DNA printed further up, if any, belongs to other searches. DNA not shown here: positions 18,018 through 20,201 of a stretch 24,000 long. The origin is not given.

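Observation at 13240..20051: YcaO-superfamily gene placed co-directionally in front of a MoxR / DUF58 / transglutaminase triad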

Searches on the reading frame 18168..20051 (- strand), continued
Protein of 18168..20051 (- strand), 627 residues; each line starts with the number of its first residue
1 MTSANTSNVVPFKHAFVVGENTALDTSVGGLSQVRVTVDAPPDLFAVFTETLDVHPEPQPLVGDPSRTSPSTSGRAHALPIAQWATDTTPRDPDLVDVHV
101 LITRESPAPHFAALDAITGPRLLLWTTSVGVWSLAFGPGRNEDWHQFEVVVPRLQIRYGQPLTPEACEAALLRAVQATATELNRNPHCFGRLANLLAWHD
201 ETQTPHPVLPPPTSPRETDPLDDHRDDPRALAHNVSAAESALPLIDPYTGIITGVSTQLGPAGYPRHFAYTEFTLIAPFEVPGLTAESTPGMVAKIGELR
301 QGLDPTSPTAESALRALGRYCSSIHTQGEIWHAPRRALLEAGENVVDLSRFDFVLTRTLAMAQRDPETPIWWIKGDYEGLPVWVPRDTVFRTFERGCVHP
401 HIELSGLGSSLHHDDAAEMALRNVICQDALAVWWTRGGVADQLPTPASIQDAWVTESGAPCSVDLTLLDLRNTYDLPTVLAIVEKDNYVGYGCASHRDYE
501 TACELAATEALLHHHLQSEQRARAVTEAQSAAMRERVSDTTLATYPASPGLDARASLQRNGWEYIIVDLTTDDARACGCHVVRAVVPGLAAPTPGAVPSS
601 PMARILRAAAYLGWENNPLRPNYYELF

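Call 33: search_protein_families(library=ncbifam, proteins=[L004:3713-4933:+, L004:4955-6661:+, L004:6658-8439:+, L004:8288-10849:+, L004:10846-12711:+, L002:8039-10285:+, L002:10278-12044:+], max_evalue=0.001)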
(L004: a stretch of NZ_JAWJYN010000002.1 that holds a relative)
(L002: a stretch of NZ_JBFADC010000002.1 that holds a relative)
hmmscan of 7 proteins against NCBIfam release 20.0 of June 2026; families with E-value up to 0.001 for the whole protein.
L004:3713-4933:+ (406 aa): 0 families

L004:4955-6661:+ (568 aa): 188 families (the best 25 are shown)
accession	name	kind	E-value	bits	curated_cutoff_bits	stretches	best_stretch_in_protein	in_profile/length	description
TIGR02857.1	CydD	equivalog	5.4e-95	319.3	435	1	19-534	7-529/529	thiol reductant ABC exporter subunit CydD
NF008379.0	PRK11174.1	equivalog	7.1e-79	266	684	1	23-565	30-587/588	heme ABC transporter permease/ATP-binding protein CydD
TIGR02203.1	MsbA_lipidA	equivalog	1.8e-70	238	602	1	42-564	37-571/572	lipid A export permease/ATP-binding protein MsbA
TIGR02868.1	CydC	equivalog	8.7e-69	232.5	329.05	1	18-522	25-530/530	thiol reductant ABC exporter subunit CydC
TIGR03375.1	type_I_sec_LssB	subfamily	1.6e-65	221.7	693.1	1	143-551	275-691/696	type I secretion system permease/ATPase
TIGR01846.1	type_I_sec_HlyB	subfamily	2.3e-65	221.2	725.55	1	24-564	148-694/694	type I secretion system permease/ATPase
NF045513.1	HepA_fam_ABC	equivalog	3.4e-63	214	725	1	59-562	100-609/610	heterocyst formation ABC transporter subunit HepA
TIGR02204.1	MsbA_rel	hypoth_equivalog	1.1e-62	212.5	780.4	1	48-559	48-572/576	ABC transporter, permease/ATP-binding protein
TIGR03796.1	NHLM_micro_ABC1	equivalog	2.2e-62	211.3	853.3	1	51-558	189-708/710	NHLP family bacteriocin export ABC transporter peptidase/permease/ATPase subunit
NF008364.0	PRK11160.1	equivalog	2.9e-58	197.9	630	1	115-560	120-573/575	heme ABC transporter ATP-binding protein/permease CydC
TIGR00958.1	3a01208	subfamily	2e-56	191.7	874.6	1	55-558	206-710/711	antigen peptide transporter 2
NF010178.0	PRK13657.1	equivalog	3.7e-54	184.2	733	1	331-562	332-570/588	glucan ABC transporter ATP-binding protein/ permease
NF008381.0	PRK11176.1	equivalog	2.1e-51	175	867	1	200-563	210-580/582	lipid A ABC transporter ATP-binding protein/permease MsbA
TIGR01842.1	type_I_sec_PrtD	subfamily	3.1e-50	171.2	510.15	1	24-550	15-542/544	type I secretion system permease/ATPase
NF052233.1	CphA_assoc_ABC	equivalog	1.5e-49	169.1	880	1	58-566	233-747/766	cyanophycin metabolism-associated ABC transporter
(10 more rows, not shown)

L004:6658-8439:+ (593 aa): 186 families (the best 25 are shown)
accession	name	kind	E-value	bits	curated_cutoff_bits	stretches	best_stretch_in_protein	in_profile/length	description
TIGR02868.1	CydC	equivalog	2e-83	280.8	329.05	1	30-535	17-529/530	thiol reductant ABC exporter subunit CydC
TIGR02203.1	MsbA_lipidA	equivalog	4.5e-79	266.5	602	1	13-572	4-565/572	lipid A export permease/ATP-binding protein MsbA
NF008364.0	PRK11160.1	equivalog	1.3e-78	265.1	630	1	70-573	67-572/575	heme ABC transporter ATP-binding protein/permease CydC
TIGR03796.1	NHLM_micro_ABC1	equivalog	1.7e-78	264.5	853.3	1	42-573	173-709/710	NHLP family bacteriocin export ABC transporter peptidase/permease/ATPase subunit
TIGR02204.1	MsbA_rel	hypoth_equivalog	3.5e-78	263.7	780.4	1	43-573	39-572/576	ABC transporter, permease/ATP-binding protein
NF045513.1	HepA_fam_ABC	equivalog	4.2e-77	260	725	1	69-566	101-599/610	heterocyst formation ABC transporter subunit HepA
TIGR02857.1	CydD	equivalog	9.4e-75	252.5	435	1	30-547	11-528/529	thiol reductant ABC exporter subunit CydD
TIGR03375.1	type_I_sec_LssB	subfamily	1.6e-74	251.5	693.1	1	62-566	188-692/696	type I secretion system permease/ATPase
NF010178.0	PRK13657.1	equivalog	4.9e-71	239.9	733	1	304-574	297-568/588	glucan ABC transporter ATP-binding protein/ permease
NF052233.1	CphA_assoc_ABC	equivalog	1.1e-70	239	880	2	304-574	471-741/766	cyanophycin metabolism-associated ABC transporter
TIGR00958.1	3a01208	subfamily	2.4e-67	227.7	874.6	1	305-573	443-711/711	antigen peptide transporter 2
NF008381.0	PRK11176.1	equivalog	8.2e-65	219.3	867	1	236-572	234-575/582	lipid A ABC transporter ATP-binding protein/permease MsbA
TIGR01846.1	type_I_sec_HlyB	subfamily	6.6e-64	216.4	725.55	1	47-575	163-691/694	type I secretion system permease/ATPase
NF008379.0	PRK11174.1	equivalog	6.7e-63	213.3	684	2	312-577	320-585/588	heme ABC transporter permease/ATP-binding protein CydD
TIGR03797.1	NHLM_micro_ABC2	equivalog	3e-61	207.8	709.4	1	42-574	155-683/686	NHLP bacteriocin export ABC transporter permease/ATPase subunit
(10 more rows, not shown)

L004:8288-10849:+ (853 aa): 4 families
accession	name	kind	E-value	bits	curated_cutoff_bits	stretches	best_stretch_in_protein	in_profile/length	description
TIGR03604.1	TOMM_cyclo_SagD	subfamily_domain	8.8e-76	255.2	219.25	1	462-851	7-375/377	thiazole/oxazole-forming peptide maturase, SagD family component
TIGR03266.1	methan_mark_1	equivalog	1.1e-14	54.2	365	1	461-680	62-267/376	YcaO-related McrA-glycine thioamidation protein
TIGR00702.1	TIGR00702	domain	9.5e-13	48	75.65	1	462-679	59-266/377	YcaO-type kinase domain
TIGR03882.1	cyclo_dehyd_2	equivalog_domain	0.00056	20.2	36.9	1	292-371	1-88/164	TOMM precursor leader peptide-binding protein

L004:10846-12711:+ (621 aa): 1 family
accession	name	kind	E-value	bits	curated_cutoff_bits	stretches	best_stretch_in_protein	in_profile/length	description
TIGR03604.1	TOMM_cyclo_SagD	subfamily_domain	8.3e-21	74.3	219.25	1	274-608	22-344/377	thiazole/oxazole-forming peptide maturase, SagD family component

L002:8039-10285:+ (748 aa): 4 families
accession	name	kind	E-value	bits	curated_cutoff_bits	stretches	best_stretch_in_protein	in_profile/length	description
TIGR03604.1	TOMM_cyclo_SagD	subfamily_domain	1.5e-74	251.2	219.25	1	355-746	7-375/377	thiazole/oxazole-forming peptide maturase, SagD family component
TIGR03266.1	methan_mark_1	equivalog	9.4e-17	61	365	1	357-573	64-265/376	YcaO-related McrA-glycine thioamidation protein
TIGR00702.1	TIGR00702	domain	7.2e-16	58.2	75.65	1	357-574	60-266/377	YcaO-type kinase domain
TIGR03882.1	cyclo_dehyd_2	equivalog_domain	6.2e-06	26.5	36.9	1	178-287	1-111/164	TOMM precursor leader peptide-binding protein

L002:10278-12044:+ (588 aa): 3 families
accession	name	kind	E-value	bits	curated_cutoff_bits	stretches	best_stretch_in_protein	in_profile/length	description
TIGR03604.1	TOMM_cyclo_SagD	subfamily_domain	9.2e-35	120.2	219.25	1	219-583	10-370/377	thiazole/oxazole-forming peptide maturase, SagD family component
TIGR03266.1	methan_mark_1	equivalog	4.9e-05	22.5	365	1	278-434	110-268/376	YcaO-related McrA-glycine thioamidation protein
TIGR00702.1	TIGR00702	domain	0.00032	19.9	75.65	0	278-437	111-274/377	YcaO-type kinase domain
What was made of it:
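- On TOMM cyclodehydratase, SagD family (TIGR03604), within a RiPP cluster: The catalytic partners in the relatives' loci score 251-255 bits (call 33).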

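Call 49: predict_structure(alignment_id=A2)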
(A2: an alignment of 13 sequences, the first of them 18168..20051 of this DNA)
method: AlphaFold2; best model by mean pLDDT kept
length: 627 residues; sequences in the alignment: 13
mean_pLDDT: 68.4   pTM: 0.72
mean pLDDT of the five models: 68.4, 67.0, 66.1, 64.1, 62.8
residues with pLDDT >= 90: 136; 70-90: 199; 50-70: 131; < 50: 161
segments of 3 or more residues with pLDDT < 50: 1-31, 38-95, 190-192, 214-241, 280-290, 354-363, 393-402, 595-599, 623-627
pLDDT, mean of each block of 10 residues (from residue 1): 25 31 41 51 36 31 31 26 29 52 61 64 73 68 60 62 62 70 61 67 72 45 41 35 72 87 90 73 42 80 72 87 76 92 88 47 65 91 87 43 73 94 92 86 91 85 93 93 89 93 93 85 64 79 74 92 92 84 88 54 85 89 48
secondary structure, 60 per line:
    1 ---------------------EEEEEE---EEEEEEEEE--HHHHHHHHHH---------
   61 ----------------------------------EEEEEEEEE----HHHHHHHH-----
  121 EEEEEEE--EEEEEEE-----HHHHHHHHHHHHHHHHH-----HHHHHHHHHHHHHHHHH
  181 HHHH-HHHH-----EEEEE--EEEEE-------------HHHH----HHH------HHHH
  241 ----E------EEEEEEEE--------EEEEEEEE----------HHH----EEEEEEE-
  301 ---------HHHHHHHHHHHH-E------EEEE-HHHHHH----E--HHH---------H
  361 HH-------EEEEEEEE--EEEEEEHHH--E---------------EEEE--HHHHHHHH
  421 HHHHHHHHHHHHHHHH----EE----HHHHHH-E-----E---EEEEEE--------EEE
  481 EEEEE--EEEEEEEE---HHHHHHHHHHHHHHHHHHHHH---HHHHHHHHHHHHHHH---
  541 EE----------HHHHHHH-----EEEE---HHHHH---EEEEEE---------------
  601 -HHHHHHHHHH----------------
elements in order: E22-27 E31-39 H42-51 E95-103 H108-115 E121-127 E130-136 H142-158 H164-184 H186-189 E195-199 E202-206 H220-223 H237-240 E252-259 E268-275 E293-299 H310-321 E330-333 H335-340 E370-377 E380-385 E407-410 H413-436 H447-452 E464-469 E478-485 E488-495 H499-519 H523-537 H553-559 E565-568 H572-576 E580-585 H602-611
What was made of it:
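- The YcaO fold is well predicted, with pLDDT of about 85-93 over most of residues 245-620 (call 49).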

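Call 52: fold_search(model_id=the predicted structure, library=pdb)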
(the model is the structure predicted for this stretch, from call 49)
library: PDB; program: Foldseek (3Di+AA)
matches with E <= 10: 603; with E <= 0.001: 41
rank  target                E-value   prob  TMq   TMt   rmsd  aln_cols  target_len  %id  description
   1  4v1v_A                4.0e-22  1.00  0.57  0.49   7.4       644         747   16  Heterocyclase in complex with substrate and Cofactor (released 2015-01-14)
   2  4v1v_B                5.2e-22  1.00  0.59  0.50   7.2       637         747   16  Heterocyclase in complex with substrate and Cofactor (released 2015-01-14)
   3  7u58_A                1.1e-21  1.00  0.55  0.54   7.9       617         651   16  YcaO-mediated ATP-dependent peptidase activity in ribosomal peptide biosynthesis (released 2022-11-02)
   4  4v1u_A                5.7e-21  1.00  0.59  0.51   7.4       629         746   17  Heterocyclase in complex with substrate and Cofactor (released 2015-01-14)
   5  7u58_B                7.1e-21  1.00  0.58  0.57   7.2       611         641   16  YcaO-mediated ATP-dependent peptidase activity in ribosomal peptide biosynthesis (released 2022-11-02)
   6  4v1t_B                1.2e-20  1.00  0.55  0.47   8.4       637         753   16  Heterocyclase in complex with substrate and Cofactor (released 2015-01-14)
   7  4v1t_A                6.2e-20  1.00  0.60  0.51   6.9       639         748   15  Heterocyclase in complex with substrate and Cofactor (released 2015-01-14)
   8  4v1u_B                1.2e-19  1.00  0.57  0.49   7.5       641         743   15  Heterocyclase in complex with substrate and Cofactor (released 2015-01-14)
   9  4bs9                  1.7e-17  1.00  0.50  0.46   8.7       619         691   14  Structure of the heterocyclase TruD (released 2013-11-06)
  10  6peu_C                1.4e-14  1.00  0.42  0.65   5.2       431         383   15  Structure of YcaO enzyme from Methanocaldococcus jannaschii in complex with peptide (released 2019-11-06)
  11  6peu_A                1.7e-14  1.00  0.39  0.61   5.5       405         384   16  Structure of YcaO enzyme from Methanocaldococcus jannaschii in complex with peptide (released 2019-11-06)
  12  6peu_B                2.5e-14  1.00  0.40  0.62   4.8       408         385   15  Structure of YcaO enzyme from Methanocaldococcus jannaschii in complex with peptide (released 2019-11-06)
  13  6pe3                  7.6e-14  1.00  0.42  0.67   5.3       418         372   14  Structure of YcaO enzyme from Methanocaldococcus jannaschii in complex with ATP (released 2020-01-08)
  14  6peu_D                1.3e-13  1.00  0.43  0.68   5.2       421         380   14  Structure of YcaO enzyme from Methanocaldococcus jannaschii in complex with peptide (released 2019-11-06)
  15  6cib_C                9.3e-13  1.00  0.40  0.65   5.2       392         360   14  The structure of YcaO from Methanopyrus kandleri bound with AMPPCP and Mg2+ (released 2018-03-21)
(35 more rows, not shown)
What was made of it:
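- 18168..20051 (-): YcaO-like gene (627 aa). It encodes a degenerate, full-length homologue of fused E1-like/YcaO heterocyclases, with no predicted TM segment. AF2 model pTM 0.72 (call 49), matching LynD/MusD/TruD at E 4e-22 and TM 0.55-0.60 over about 620-640 columns (call 52).
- On YcaO superfamily (PF02624): The AF2 model (pTM 0.72, C-terminal domain pLDDT about 85-93; call 49) matches LynD, MusD, TruD, the M. jannaschii and M. kandleri YcaOs, E. coli YcaO and McbD at E 4e-22 to 9e-9 (call 52).
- Closest known: Fused E1-like/YcaO cyanobactin-type heterocyclases. Same: The fold matches over the whole length: Foldseek E 4e-22 to 1e-17 and TM 0.50-0.60 across about 610-640 aligned columns (call 52).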

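Call 59: search_protein_families(library=pfam, proteins=[L004:3800-4936:-, L004:2715-3731:-, L004:1937-2770:-], max_evalue=0.001)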
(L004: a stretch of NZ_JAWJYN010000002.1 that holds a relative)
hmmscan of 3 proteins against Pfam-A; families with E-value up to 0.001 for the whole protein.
L004:3800-4936:- (378 aa): 1 family
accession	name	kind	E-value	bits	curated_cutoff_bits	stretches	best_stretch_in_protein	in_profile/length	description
PF01032.23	FecCD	-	8.5e-90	301.4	26.5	1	55-374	3-311/311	FecCD transport family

L004:2715-3731:- (338 aa): 1 family
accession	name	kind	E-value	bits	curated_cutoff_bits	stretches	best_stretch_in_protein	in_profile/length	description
PF01497.23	Peripla_BP_2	-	6.8e-17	62.1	27.5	1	69-309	3-229/235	Periplasmic binding protein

L004:1937-2770:- (277 aa): 5 families
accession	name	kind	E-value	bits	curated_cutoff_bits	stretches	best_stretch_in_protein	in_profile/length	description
PF00005.33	ABC_tran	-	2.8e-29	102.9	25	1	39-187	2-137/137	ABC transporter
PF13304.12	AAA_21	-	3.6e-08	34.3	27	1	52-95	3-39/304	AAA domain, putative AbiEii toxin, Type IV TA system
PF02463.25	SMC_N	-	1.4e-06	28.3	40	1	41-204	18-186/220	RecF/RecN/SMC N terminal domain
PF13604.12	AAA_30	-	0.00023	21.4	27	1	42-99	12-67/191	AAA domain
PF13191.12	AAA_16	-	0.00028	21.9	32.6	1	53-153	29-122/167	AAA ATPase domain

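Call 60: find_encoding_contigs(protein=P0001, flank=10000, max_places=2)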
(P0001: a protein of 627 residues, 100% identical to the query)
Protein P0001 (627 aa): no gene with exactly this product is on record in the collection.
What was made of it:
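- Tried and rejected: find_encoding_contigs for the window protein itself returned 'not on record' (call 60), so the flank beyond the window could not be read.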

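Call 66: find_related_loci(query=A2, collection=metagenome_contigs, flank=8000)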
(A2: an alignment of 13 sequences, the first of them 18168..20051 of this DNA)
Query A2 (627 aa) in metagenome_contigs; peptide patterns used: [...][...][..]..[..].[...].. (x = any residue, [..] = any of these).
119 stretches matched a pattern; 7 encode a relative of the query (tblastn E <= 1e-3); 7 distinct loci.
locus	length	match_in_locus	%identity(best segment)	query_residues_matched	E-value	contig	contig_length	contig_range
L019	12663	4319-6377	28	243-627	6e-28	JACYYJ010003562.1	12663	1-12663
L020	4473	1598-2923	27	243-618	5e-21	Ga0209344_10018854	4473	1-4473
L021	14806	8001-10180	29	211-626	1e-20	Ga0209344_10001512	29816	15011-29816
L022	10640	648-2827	29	211-626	1e-20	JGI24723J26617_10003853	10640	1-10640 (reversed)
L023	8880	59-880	30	243-514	2e-14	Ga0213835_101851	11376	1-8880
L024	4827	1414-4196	30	200-627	2e-14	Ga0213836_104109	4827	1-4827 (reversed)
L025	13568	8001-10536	23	200-627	1e-13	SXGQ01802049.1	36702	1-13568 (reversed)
